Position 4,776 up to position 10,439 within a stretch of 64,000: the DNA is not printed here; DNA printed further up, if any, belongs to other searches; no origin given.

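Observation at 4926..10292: One-polypeptide signalling cascade: Ser/Thr kinase - STAND NTPase - TPR - GAF - sigma-54 activator - HTH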

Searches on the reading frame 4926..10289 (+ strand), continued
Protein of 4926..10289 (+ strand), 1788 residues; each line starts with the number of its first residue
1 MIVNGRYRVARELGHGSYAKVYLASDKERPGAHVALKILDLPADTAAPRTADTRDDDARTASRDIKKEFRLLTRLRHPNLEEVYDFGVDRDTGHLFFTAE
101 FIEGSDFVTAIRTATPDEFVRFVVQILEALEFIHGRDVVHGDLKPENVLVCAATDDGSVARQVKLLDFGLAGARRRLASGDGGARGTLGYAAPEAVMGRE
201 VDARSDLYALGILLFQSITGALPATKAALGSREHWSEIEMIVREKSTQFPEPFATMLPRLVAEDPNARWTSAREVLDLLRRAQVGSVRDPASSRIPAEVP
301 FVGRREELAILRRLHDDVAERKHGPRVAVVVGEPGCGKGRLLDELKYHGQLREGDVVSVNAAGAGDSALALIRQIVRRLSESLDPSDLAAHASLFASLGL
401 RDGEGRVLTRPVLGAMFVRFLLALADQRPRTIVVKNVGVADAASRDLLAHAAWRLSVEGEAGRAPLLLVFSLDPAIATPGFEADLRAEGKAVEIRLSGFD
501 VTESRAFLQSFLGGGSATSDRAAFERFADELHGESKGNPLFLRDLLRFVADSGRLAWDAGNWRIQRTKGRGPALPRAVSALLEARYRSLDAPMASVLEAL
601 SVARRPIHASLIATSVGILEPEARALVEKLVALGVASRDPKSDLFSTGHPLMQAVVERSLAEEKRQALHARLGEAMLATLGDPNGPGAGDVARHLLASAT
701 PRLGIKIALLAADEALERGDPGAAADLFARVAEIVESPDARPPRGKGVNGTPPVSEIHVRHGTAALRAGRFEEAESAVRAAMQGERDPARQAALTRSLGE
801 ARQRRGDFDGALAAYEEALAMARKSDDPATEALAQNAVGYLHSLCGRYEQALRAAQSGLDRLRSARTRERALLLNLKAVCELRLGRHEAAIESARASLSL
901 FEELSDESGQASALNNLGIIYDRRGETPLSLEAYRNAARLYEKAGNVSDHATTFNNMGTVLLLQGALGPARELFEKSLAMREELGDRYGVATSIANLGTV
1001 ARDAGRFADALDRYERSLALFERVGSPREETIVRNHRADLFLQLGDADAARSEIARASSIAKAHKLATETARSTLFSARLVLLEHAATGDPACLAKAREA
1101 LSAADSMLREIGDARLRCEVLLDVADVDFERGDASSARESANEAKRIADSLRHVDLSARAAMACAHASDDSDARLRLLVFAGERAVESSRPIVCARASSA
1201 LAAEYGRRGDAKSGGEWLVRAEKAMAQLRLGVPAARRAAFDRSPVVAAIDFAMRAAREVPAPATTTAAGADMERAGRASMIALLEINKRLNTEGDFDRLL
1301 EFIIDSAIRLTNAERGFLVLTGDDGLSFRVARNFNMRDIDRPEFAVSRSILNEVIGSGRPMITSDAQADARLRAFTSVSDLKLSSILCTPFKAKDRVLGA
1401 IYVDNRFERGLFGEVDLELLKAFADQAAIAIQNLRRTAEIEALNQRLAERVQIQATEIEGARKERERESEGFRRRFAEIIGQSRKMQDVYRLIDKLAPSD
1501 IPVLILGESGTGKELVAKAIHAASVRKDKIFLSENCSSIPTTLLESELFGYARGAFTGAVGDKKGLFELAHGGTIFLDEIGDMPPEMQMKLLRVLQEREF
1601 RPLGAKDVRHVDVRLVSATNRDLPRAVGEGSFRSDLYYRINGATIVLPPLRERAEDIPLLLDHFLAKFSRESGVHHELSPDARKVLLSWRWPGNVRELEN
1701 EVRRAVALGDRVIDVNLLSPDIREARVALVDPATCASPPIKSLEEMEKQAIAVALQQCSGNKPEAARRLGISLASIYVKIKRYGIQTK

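Call 6: search_protein_families(library=ncbifam, proteins=[window:4926-10289:+], max_evalue=0.001)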
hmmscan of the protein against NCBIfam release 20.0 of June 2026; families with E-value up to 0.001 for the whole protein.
window:4926-10289:+ (1788 aa): 49 families (the best 25 are shown)
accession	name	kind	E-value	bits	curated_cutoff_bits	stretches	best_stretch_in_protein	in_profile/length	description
TIGR01817.1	nifA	equivalog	1.5e-113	380.4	528.85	1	1280-1747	4-468/534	nif-specific transcriptional activator NifA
NF041552.1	TF_PrdR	equivalog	1e-98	331.2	795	1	1446-1784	239-577/577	sigma-54 dependent transcriptional regulator PrdR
NF008469.0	PRK11361.1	equivalog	1.2e-95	320.9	714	1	1440-1786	109-457/461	acetoacetate metabolism transcriptional regulator AtoC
NF003451.0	PRK05022.1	equivalog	2.5e-95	320.1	476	1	1379-1786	108-511/512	nitric oxide reductase transcriptional regulator NorR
TIGR01818.1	ntrC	equivalog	1.2e-93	314.5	558.6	1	1459-1724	115-383/463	nitrogen regulation protein NR(I)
TIGR02915.1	PEP_resp_reg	equivalog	2.1e-93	313.6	502.6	1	1464-1785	130-444/445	PEP-CTERM-box response regulator transcription factor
NF038308.1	RNA_repair_RtcR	equivalog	5.6e-92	309.3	650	1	1461-1777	164-505/530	RNA repair transcriptional activator RtcR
NF011958.0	PRK15429.1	equivalog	1.3e-91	308.3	830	1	1385-1787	299-688/692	formate hydrogenlyase transcriptional activator FlhA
NF007689.0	PRK10365.1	equivalog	1.4e-85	287.7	760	1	1477-1782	139-441/441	sigma-54-dependent response regulator transcription factor ZraR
NF041946.1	LuxO_transreg_Vib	equivalog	2.3e-85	287.1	800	1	1442-1783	95-460/463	quorum-sensing sigma-54 dependent transcriptional regulator LuxO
NF050807.1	TransRegFlbDCaul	equivalog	1.3e-84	284.6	750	1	1478-1783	119-438/454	sigma-54-dependent transcriptional regulator FlbD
TIGR02329.1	propionate_PrpR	equivalog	6.1e-83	279.2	499.2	1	1449-1781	184-525/526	propionate catabolism operon regulatory protein PrpR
NF041906.1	V4R_TF_MobR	exception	7.9e-83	278.8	999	1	1477-1783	232-544/544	phenol degradation transcriptional regulator MobR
NF011695.0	PRK15115.1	equivalog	9.6e-83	278.4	763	1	1477-1785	135-438/445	two-component system response regulator GlrR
NF008085.0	PRK10820.1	equivalog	4.4e-80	269.8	576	1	1473-1788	200-515/520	transcriptional regulator TyrR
NF008622.0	PRK11608.1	equivalog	6.6e-68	229.1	529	1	1478-1786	7-326/329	phage shock protein operon transcriptional activator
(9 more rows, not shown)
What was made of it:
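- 8808..9221 (+): GAF domain (residues 1295-1432), followed by a charged linker that looks helical by eye (1433-1478). Together with the AAA+ part it matches TIGR01817 (NifA) at 380 bits, below the cut-off of 528.85 (call 6).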

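Call 11: find_encoding_contigs(protein=P0001, flank=10000, max_places=3)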
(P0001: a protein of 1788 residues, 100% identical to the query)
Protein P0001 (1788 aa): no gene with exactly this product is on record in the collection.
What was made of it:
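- Tried and rejected: The exact protein was not on record in the contig index (call 11).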

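Call 12: find_encoding_contigs(protein=P0002, flank=10000, max_places=3)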
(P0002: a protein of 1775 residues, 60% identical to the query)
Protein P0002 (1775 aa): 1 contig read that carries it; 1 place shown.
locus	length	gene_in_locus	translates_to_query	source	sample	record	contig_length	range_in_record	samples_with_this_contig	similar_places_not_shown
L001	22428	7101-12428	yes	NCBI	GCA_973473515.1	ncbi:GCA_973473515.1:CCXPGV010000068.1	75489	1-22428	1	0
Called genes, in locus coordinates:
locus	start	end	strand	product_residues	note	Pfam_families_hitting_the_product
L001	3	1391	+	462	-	?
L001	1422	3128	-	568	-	PF00528:BPD_transp_1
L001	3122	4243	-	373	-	PF00005:ABC_tran, PF08402:TOBE_2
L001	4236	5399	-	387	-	PF13531:SBP_bac_11, PF01547:SBP_bac_1, PF13416:SBP_bac_8, PF13343:SBP_bac_6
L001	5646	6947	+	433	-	PF01266:DAO (faint), PF01593:Amino_oxidase, PF13450:NAD_binding_8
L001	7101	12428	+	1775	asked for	PF00069:Pkinase, PF07714:PK_Tyr_Ser-Thr, PF13191:AAA_16, PF13424:TPR_12, PF17874:TPR_MalT, PF13424:TPR_12, PF01590:GAF, PF13185:GAF_2, +13 more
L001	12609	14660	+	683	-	PF00404:Dockerin_1 (weak), PF01833:TIG (faint), PF07646:Kelch_2 (faint), PF07250:Glyoxal_oxid_N (faint), PF13418:Beta-prop_TYW4 (faint), PF24681:Kelch_KLHDC2_KLHL20_DRC7, PF13415:Beta-prop_FBX42 (weak), PF01344:Kelch_1 (weak), +1 more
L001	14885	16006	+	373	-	PF13439:Glyco_transf_4, PF13579:Glyco_trans_4_4, PF00534:Glycos_transf_1, PF13692:Glyco_trans_1_4, PF13524:Glyco_trans_1_2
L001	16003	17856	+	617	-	PF18914:DUF5666, PF13372:Alginate_exp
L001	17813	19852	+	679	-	PF00884:Sulfatase, PF18914:DUF5666 (faint), PF01663:Phosphodiest (weak), PF16347:SGSH_C (weak)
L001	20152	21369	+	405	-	PF13620:CarboxypepD_reg (weak), PF13715:CarbopepD_reg_2 (faint), PF13620:CarboxypepD_reg (weak)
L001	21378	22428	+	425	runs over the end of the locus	PF04101:Glyco_tran_28_C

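Call 34: find_encoding_contigs(protein=P0067, flank=8000, max_places=2)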
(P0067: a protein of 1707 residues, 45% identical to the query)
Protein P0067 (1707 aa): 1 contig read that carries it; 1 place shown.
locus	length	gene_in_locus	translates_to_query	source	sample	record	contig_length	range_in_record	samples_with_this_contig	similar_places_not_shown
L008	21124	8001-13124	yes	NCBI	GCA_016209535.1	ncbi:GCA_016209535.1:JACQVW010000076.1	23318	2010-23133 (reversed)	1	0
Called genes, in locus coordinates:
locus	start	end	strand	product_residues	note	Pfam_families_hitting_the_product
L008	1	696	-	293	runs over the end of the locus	?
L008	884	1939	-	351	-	PF03781:FGE-sulfatase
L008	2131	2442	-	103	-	-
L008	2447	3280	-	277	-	PF04545:Sigma70_r4 (weak), PF08281:Sigma70_r4_2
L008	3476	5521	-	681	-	-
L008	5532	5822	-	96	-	-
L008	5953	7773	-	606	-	-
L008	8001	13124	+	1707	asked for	PF00069:Pkinase, PF07714:PK_Tyr_Ser-Thr, PF13191:AAA_16, PF01590:GAF, PF13185:GAF_2, PF13492:GAF_3, PF00158:Sigma54_activat, PF14532:Sigma54_activ_2, +6 more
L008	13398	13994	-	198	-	PF06439:3keto-disac_hyd (faint)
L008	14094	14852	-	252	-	PF13267:DUF4058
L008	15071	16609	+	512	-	-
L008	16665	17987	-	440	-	-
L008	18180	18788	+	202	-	PF07638:Sigma70_ECF (weak), PF04542:Sigma70_r2 (weak)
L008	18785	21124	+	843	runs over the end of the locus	PF00069:Pkinase, PF07714:PK_Tyr_Ser-Thr, PF03781:FGE-sulfatase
